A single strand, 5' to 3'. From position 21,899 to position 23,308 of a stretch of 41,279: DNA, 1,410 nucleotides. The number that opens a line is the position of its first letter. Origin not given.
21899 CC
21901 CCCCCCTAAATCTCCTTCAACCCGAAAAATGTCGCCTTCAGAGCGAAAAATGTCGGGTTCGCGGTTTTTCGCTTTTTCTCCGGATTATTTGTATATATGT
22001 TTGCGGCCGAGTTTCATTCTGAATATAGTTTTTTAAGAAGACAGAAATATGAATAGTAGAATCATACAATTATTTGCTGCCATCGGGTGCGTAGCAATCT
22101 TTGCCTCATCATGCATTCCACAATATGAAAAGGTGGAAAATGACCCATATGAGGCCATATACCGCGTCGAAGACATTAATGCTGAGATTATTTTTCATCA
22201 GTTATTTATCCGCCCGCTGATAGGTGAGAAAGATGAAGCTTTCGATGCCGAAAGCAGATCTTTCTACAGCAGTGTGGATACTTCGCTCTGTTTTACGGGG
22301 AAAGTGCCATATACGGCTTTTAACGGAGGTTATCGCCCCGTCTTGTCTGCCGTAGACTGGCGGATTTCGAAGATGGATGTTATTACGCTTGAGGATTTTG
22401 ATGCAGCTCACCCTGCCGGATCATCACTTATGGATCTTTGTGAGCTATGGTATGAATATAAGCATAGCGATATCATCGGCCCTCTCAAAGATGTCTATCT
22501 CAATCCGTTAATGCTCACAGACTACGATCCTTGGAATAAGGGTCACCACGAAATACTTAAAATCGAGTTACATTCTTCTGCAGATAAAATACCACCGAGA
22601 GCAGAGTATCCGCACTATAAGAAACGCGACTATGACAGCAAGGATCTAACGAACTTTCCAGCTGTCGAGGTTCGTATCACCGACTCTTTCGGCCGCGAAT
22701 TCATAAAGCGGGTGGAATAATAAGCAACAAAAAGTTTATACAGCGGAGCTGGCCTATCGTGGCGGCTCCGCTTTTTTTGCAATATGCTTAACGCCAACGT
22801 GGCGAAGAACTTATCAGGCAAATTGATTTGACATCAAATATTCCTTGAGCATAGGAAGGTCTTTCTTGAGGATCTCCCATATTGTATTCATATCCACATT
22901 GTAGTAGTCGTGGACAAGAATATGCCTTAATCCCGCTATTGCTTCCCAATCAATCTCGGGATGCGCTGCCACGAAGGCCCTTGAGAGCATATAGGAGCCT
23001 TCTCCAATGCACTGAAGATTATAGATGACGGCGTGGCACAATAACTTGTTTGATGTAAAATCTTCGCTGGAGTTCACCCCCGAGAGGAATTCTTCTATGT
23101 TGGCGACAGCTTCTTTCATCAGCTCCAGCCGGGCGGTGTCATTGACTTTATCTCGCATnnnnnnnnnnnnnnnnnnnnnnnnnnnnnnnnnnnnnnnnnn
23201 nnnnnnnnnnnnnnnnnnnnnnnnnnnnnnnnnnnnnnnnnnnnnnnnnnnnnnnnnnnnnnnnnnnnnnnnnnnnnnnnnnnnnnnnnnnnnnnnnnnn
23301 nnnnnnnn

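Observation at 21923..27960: Candidate self-contained LytTR regulon: identical 12-bp direct repeats with a 21-bp period at four promoters around a LytS/LytTR pair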

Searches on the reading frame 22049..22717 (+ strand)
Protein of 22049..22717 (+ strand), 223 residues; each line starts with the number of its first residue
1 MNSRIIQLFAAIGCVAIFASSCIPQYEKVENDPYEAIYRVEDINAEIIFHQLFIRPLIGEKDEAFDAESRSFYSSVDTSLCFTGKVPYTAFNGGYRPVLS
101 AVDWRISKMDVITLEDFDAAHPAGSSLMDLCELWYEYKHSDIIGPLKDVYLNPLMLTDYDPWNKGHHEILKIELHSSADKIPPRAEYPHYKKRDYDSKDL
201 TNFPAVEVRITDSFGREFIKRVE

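Call 9: search_protein_families(library=pfam, proteins=[window:22049-22717:+], max_evalue=0.01)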
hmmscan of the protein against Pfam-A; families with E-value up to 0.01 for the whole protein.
window:22049-22717:+ (223 aa): 0 families

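Call 45: find_homologous_proteins(query=window:22049-22717:+, max_evalue=0.001)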
Query window:22049-22717:+ (223 aa): 12 proteins with E <= 0.001 among 63 candidates.
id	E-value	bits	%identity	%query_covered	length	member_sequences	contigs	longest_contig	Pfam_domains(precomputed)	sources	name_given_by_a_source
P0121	3.1e-149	513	100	100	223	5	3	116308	-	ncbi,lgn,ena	-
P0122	9.1e-130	449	87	100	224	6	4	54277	-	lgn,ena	-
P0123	1.0e-121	423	84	96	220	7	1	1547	-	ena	-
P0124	2.3e-64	235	53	91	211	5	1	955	-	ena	-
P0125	2.2e-52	196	43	99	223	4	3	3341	-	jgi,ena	-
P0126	1.2e-45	174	42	97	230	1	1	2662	-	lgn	-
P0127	2.1e-21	95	33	99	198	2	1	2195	-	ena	-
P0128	1.7e-19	88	38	97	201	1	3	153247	-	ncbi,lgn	-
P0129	4.8e-19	87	34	97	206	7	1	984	-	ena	-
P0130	1.1e-18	86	38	72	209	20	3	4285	-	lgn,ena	-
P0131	2.0e-18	85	32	98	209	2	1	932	-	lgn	-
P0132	2.3e-18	85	33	98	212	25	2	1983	-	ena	-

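Call 46: find_encoding_contigs(protein=P0122, flank=10000, max_places=3)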
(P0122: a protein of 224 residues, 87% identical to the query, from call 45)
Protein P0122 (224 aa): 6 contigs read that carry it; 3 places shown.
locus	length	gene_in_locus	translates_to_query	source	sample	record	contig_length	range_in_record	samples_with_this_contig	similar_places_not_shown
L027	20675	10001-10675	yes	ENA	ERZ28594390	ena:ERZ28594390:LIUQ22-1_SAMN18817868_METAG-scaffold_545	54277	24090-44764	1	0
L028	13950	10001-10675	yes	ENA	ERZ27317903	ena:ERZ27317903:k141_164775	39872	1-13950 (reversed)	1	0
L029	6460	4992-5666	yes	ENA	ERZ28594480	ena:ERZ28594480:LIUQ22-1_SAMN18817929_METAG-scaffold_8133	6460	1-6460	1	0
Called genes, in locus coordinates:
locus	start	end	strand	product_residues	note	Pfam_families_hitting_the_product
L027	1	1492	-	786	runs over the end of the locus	PF00912:Transgly, PF28500:PBP_middle, PF00905:Transpeptidase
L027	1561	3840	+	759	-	PF01751:Toprim, PF01131:Topoisom_bac, PF13368:Toprim_C_rpt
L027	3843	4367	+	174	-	PF13404:HTH_AsnC-type, PF13412:HTH_24, PF01037:AsnC_trans_reg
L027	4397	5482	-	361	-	PF14054:DUF4249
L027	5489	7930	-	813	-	PF13620:CarboxypepD_reg, PF13715:CarbopepD_reg_2, PF07715:Plug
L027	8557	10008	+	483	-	PF01640:Peptidase_C10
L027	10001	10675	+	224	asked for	-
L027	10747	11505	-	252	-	PF00072:Response_reg, PF04397:LytTR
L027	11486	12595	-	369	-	PF06580:His_kinase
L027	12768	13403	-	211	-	-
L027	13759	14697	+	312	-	PF20217:DUF6577, PF01909:NTP_transf_2, PF18765:Polbeta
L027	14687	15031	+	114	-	PF01934:HepT-like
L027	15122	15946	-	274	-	-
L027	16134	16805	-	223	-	PF01128:IspD, PF02348:CTP_transf_3 (weak), PF12804:NTP_transf_3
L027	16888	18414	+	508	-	PF02142:MGS, PF01808:AICARFT_IMPCHas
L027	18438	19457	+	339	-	PF00022:Actin (weak), PF06723:MreB_Mbl, PF00012:HSP70, PF14450:FtsA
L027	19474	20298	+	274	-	PF04085:MreC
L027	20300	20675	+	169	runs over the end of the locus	-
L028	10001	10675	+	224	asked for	-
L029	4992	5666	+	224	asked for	-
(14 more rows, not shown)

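Call 47: find_encoding_contigs(protein=P0128, flank=10000, max_places=2)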
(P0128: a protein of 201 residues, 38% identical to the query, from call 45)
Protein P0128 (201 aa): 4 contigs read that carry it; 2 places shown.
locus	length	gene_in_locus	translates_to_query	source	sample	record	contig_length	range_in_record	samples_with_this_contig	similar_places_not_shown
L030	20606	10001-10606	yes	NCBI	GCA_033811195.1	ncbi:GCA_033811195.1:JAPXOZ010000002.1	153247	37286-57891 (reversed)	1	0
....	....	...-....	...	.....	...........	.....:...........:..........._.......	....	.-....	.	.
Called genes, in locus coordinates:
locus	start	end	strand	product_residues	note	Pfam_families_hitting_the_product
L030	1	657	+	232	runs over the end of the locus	PF04973:NMN_transporter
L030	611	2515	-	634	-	PF01541:GIY-YIG, PF27096:UvrC_M, PF22920:UvrC_RNaseH, PF08459:UvrC_RNaseH_dom, PF12826:HHH_2 (weak)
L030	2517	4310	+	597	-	PF19576:Acyltransf_2, PF01553:Acyltransferase (weak), PF13444:Acetyltransf_5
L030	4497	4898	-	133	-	PF00825:Ribonuclease_P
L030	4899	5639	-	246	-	PF02602:HEM4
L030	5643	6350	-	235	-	PF14093:DUF4271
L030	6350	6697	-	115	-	PF01253:SUI1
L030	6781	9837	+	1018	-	PF11028:TMEM260_N, PF28497:DUF8416, PF28495:TMEM260_2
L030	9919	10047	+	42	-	-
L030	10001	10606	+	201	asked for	-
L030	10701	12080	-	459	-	PF01212:Beta_elim_lyase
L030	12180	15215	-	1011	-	PF21760:SecD_1st, PF22599:SecDF_P1_head, PF02355:SecD_SecF_C, PF03176:MMPL (faint), PF07549:Sec_GG, PF02355:SecD_SecF_C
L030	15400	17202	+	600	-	PF05036:SPOR (faint)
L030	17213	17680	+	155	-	PF01957:NfeD (weak)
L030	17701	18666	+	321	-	PF12127:FloA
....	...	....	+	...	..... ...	-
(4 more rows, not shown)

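Call 48: find_encoding_contigs(protein=P0130, flank=5000, max_places=2)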
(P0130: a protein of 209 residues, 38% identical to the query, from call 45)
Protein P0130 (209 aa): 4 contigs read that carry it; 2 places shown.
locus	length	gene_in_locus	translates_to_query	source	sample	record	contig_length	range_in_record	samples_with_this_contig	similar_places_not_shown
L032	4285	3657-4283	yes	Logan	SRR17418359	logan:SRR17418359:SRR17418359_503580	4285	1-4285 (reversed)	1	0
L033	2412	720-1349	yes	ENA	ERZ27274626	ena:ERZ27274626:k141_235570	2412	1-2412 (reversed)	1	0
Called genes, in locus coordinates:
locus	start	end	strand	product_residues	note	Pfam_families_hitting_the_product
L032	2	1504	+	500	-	?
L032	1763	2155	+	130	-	-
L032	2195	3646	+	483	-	PF13734:Inhibitor_I69 (weak), PF01640:Peptidase_C10, PF13529:Peptidase_C39_2 (faint)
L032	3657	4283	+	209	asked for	?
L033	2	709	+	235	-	?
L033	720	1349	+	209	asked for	-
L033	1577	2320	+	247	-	-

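Call 64: list_cluster_members(proteins=[P0121, P0001, P0006])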
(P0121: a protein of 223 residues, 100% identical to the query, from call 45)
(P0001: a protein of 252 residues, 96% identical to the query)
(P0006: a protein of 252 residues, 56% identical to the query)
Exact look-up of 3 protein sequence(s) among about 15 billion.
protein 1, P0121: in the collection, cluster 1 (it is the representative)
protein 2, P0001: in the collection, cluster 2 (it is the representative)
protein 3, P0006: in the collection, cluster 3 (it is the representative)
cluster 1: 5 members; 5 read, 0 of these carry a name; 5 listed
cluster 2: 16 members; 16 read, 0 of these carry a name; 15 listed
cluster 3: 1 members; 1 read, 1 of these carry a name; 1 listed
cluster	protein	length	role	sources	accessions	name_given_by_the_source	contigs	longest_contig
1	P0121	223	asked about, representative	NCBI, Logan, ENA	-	-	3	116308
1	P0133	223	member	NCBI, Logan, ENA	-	-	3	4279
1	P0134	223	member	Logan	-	-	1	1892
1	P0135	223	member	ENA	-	-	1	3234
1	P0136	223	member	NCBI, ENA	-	-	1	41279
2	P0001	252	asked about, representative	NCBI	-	-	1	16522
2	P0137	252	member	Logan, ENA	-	-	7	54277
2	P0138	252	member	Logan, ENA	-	-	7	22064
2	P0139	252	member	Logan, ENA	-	-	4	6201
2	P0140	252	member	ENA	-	-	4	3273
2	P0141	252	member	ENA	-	-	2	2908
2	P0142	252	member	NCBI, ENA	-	-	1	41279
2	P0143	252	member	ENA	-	-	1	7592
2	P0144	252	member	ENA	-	-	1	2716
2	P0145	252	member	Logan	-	-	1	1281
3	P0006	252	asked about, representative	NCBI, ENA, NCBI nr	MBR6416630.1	MAG: response regulator transcription factor [Bacteroidales bacterium] | response regulator transcription factor [Bacteroidales bacterium]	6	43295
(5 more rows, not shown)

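Call 74: predict_structure(alignment_id=A2)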
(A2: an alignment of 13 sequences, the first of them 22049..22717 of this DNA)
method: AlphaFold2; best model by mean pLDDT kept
length: 223 residues; sequences in the alignment: 13
mean_pLDDT: 82.7   pTM: 0.76
mean pLDDT of the five models: 82.7, 81.4, 78.5, 76.7, 74.8
residues with pLDDT >= 90: 102; 70-90: 76; 50-70: 41; < 50: 4
segments of 3 or more residues with pLDDT < 50: 91-93
pLDDT, mean of each block of 10 residues (from residue 1): 70 63 65 88 92 91 94 86 68 58 92 96 96 87 88 82 68 93 82 67 96 94 95
secondary structure, 60 per line:
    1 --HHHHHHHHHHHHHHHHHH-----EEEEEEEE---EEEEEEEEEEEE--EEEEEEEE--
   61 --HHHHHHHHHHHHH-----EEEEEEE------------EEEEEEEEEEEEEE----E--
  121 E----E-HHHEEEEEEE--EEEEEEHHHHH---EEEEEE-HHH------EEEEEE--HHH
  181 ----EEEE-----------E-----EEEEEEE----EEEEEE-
elements in order: H3-20 E26-33 E37-48 E51-58 H63-75 E81-87 E100-113 E131-137 E140-145 H146-150 E154-159 E170-175 E185-188 E206-212 E217-222

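Call 76: search_protein_families(library=pfam, proteins=[L027:8557-10005:+], max_evalue=0.01)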
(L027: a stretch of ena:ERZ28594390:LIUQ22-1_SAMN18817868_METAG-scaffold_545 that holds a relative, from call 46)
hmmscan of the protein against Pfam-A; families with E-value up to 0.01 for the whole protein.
L027:8557-10005:+ (483 aa): 2 families
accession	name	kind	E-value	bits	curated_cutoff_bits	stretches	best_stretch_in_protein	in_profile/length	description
PF01640.23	Peptidase_C10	-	1.1e-15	58.8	26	1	334-427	105-194/194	Peptidase C10 family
PF13734.11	Inhibitor_I69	-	6.7e-07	30.1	25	1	48-135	6-84/98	Spi protease inhibitor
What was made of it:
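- Closest known: Bacteroides C10. Same: The C10 proteins carry the Inhibitor_I69 propeptide (calls 46, 48, 76).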

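Call 77: fold_search(model_id=the predicted structure, library=pdb)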
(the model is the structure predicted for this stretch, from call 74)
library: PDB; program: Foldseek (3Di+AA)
matches with E <= 10: 331; with E <= 0.001: 0
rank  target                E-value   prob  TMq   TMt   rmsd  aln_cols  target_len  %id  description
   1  5f3i_B                1.8e-01  0.04  0.12  0.09  17.5       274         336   11  Crystal structure of human KDM4A in complex with compound 54j (released 2016-01-20)
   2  6h4v_C                2.0e-01  0.04  0.12  0.09  17.6       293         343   10  Crystal structure of human KDM4A in complex with compound 34g (released 2019-06-12)
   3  5f3c_C                2.5e-01  0.03  0.12  0.09  17.3       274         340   10  Crystal structure of human KDM4A in complex with compound 52d (released 2016-01-20)
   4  6h4u_C                2.5e-01  0.03  0.11  0.09  16.9       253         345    8  Crystal structure of human KDM4A in complex with compound 34b (released 2019-06-12)
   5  5f37_B                2.7e-01  0.03  0.12  0.09  16.8       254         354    8  Crystal structure of human KDM4A in complex with compound 58 (released 2016-01-20)
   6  5f39_D                2.7e-01  0.02  0.11  0.09  16.7       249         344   10  Crystal structure of human KDM4A in complex with compound 37 (released 2016-01-20)
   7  5f2w_B                3.1e-01  0.03  0.10  0.08  16.2       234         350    8  Crystal structure of human KDM4A in complex with compound 16 (released 2016-01-20)
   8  2oq7_B                3.5e-01  0.03  0.10  0.08  16.6       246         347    8  The crystal structure of JMJD2A complexed with Ni and N-oxalylglycine (released 2007-03-13)
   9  2xml_A                3.9e-01  0.03  0.13  0.10  16.9       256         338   10  Crystal structure of human JMJD2C catalytic domain (released 2010-09-29)
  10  8fk7_A                4.1e-01  0.09  0.15  0.22  14.8       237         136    7  Structure of the Pyrobaculum calidifontis flagellar-like archaeal type IV pilus (released 2023-06-28)
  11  6h4s_A                4.4e-01  0.02  0.11  0.09  16.7       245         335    9  Crystal structure of human KDM4A in complex with compound 16m (released 2019-06-12)
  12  5f3i_A                4.4e-01  0.02  0.12  0.09  17.3       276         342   10  Crystal structure of human KDM4A in complex with compound 54j (released 2016-01-20)
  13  5f3e_B                4.4e-01  0.02  0.11  0.09  17.5       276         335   11  Crystal structure of human KDM4A in complex with compound 54a (released 2016-01-20)
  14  6h4v_A                4.4e-01  0.02  0.12  0.09  16.8       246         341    9  Crystal structure of human KDM4A in complex with compound 34g (released 2019-06-12)
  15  7u6f_B3               4.6e-01  0.06  0.14  0.11  18.7       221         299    8  Mouse retromer (VPS26/VPS35/VPS29) heterotrimers (released 2022-10-12)
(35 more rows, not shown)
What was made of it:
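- Tried and rejected: The AlphaFold model has pLDDT 82.7, but the best PDB fold match has E 0.18 (calls 74, 77).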

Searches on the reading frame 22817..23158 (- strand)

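Call 9: search_protein_families(library=pfam, proteins=[window:22817-23158:-], max_evalue=0.01)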
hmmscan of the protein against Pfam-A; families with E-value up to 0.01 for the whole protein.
window:22817-23158:- (114 aa): 1 family
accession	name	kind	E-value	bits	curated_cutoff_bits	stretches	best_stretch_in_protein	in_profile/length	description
PF01934.22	HepT-like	-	3.3e-25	88.6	23.5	1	14-109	1-118/120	Ribonuclease HepT-like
